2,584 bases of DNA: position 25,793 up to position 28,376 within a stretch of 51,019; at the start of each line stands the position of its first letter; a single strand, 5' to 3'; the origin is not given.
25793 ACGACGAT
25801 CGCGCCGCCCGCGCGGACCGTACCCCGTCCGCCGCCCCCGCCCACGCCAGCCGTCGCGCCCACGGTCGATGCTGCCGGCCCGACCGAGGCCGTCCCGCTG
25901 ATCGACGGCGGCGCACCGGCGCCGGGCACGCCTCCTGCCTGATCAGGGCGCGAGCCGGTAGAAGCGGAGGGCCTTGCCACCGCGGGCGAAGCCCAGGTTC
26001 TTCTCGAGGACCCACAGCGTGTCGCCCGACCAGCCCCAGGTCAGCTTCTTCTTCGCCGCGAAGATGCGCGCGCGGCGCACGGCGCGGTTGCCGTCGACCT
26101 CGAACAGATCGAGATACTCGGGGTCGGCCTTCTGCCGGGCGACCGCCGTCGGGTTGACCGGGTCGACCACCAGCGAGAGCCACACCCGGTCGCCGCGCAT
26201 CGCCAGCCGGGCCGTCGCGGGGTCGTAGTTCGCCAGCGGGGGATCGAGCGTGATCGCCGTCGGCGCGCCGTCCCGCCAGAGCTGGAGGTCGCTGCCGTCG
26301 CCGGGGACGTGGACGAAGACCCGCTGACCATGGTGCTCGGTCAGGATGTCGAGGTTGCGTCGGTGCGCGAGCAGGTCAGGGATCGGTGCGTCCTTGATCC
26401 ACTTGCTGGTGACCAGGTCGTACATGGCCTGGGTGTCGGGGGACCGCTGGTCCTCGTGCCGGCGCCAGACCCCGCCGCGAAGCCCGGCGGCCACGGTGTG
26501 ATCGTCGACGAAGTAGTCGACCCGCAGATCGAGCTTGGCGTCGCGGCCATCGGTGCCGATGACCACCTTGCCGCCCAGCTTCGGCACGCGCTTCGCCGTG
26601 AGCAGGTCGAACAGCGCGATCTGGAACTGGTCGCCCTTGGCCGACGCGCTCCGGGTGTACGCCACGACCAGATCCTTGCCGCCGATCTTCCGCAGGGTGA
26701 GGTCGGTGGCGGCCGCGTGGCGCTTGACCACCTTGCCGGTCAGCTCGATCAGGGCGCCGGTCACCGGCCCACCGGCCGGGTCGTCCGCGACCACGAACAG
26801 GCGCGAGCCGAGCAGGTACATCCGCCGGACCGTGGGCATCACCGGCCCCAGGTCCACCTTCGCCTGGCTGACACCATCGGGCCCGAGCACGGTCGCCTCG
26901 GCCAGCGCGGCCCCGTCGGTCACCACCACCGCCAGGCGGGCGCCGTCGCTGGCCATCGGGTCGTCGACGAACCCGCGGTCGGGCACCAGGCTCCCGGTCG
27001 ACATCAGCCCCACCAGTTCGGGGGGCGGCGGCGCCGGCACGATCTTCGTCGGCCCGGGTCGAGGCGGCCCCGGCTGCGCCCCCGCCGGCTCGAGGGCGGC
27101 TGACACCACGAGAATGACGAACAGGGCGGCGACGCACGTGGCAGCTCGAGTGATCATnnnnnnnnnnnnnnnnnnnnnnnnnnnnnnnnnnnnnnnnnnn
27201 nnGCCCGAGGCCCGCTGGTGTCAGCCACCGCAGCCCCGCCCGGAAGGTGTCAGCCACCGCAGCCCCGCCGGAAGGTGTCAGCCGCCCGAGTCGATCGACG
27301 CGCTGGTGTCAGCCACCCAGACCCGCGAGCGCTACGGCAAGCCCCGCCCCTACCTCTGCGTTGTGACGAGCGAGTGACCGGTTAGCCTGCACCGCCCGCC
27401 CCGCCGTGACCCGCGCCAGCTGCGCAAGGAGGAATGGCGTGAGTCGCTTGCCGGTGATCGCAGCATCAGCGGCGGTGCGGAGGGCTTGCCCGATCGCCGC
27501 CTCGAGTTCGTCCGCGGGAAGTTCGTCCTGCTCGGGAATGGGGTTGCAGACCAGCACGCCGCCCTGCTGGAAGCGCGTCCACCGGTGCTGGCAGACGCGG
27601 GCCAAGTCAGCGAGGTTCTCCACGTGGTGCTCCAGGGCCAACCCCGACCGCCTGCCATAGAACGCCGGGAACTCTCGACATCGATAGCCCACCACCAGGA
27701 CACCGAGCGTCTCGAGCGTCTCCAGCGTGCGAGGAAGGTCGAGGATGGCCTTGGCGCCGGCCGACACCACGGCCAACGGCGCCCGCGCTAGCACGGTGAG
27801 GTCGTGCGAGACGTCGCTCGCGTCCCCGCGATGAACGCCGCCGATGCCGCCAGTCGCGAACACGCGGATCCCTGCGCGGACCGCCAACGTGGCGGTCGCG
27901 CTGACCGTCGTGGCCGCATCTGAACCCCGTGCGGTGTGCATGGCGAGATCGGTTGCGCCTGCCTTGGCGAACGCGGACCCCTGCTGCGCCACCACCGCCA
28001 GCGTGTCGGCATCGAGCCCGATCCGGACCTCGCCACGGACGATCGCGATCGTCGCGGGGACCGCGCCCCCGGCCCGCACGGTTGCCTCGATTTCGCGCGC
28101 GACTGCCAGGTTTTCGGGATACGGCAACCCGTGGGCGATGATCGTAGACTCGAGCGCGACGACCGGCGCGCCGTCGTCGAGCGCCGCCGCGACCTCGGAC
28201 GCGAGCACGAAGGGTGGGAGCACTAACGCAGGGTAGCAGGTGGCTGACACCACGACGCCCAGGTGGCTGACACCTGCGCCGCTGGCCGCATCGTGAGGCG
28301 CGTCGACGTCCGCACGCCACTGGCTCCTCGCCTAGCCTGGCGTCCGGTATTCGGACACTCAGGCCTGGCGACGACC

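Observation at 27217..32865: A 13-nt motif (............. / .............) fills most intergenic gaps around a RAYT-like gene in phased clusters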

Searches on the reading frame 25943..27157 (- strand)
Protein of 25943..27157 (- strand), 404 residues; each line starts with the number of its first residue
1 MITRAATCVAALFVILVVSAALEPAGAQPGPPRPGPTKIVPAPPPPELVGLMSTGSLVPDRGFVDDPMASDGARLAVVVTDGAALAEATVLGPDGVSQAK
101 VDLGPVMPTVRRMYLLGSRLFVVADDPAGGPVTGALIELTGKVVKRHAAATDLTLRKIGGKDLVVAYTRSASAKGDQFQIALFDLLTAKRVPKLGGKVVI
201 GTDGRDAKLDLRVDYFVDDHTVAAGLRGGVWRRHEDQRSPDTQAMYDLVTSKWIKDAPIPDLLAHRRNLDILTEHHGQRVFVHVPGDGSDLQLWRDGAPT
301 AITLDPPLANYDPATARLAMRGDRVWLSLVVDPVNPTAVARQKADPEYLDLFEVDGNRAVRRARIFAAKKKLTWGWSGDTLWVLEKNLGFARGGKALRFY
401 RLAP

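Call 7: search_protein_families(library=pfam, proteins=[window:25943-27157:-])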
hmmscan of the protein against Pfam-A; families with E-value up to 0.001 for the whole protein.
window:25943-27157:- (404 aa): 0 families

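Call 8: search_protein_families(library=ncbifam, proteins=[window:25943-27157:-])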
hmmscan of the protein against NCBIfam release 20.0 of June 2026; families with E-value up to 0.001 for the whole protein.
window:25943-27157:- (404 aa): 0 families

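Call 77: search_protein_families(library=pfam, proteins=[window:25943-27157:-], max_evalue=0.00001)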
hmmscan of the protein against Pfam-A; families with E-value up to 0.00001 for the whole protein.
window:25943-27157:- (404 aa): 0 families

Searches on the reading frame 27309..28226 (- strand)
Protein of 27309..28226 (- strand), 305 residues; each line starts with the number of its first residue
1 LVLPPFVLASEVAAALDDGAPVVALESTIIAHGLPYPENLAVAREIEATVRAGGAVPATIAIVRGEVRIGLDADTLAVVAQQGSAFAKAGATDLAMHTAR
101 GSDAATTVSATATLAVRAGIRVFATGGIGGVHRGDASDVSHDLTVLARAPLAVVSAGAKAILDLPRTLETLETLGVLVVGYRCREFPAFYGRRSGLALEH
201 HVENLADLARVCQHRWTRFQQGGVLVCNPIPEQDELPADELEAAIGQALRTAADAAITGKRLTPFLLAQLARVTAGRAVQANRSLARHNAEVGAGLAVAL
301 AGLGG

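Call 7: search_protein_families(library=pfam, proteins=[window:27309-28226:-])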
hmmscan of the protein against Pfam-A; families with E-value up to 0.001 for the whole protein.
window:27309-28226:- (305 aa): 1 family
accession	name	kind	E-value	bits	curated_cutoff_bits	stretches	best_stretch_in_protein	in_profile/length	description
PF04227.17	Indigoidine_A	-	1.4e-109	366.3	25.2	1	11-299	1-291/291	Indigoidine synthase A like protein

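Call 8: search_protein_families(library=ncbifam, proteins=[window:27309-28226:-])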
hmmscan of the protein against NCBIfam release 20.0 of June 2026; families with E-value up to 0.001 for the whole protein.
window:27309-28226:- (305 aa): 0 families
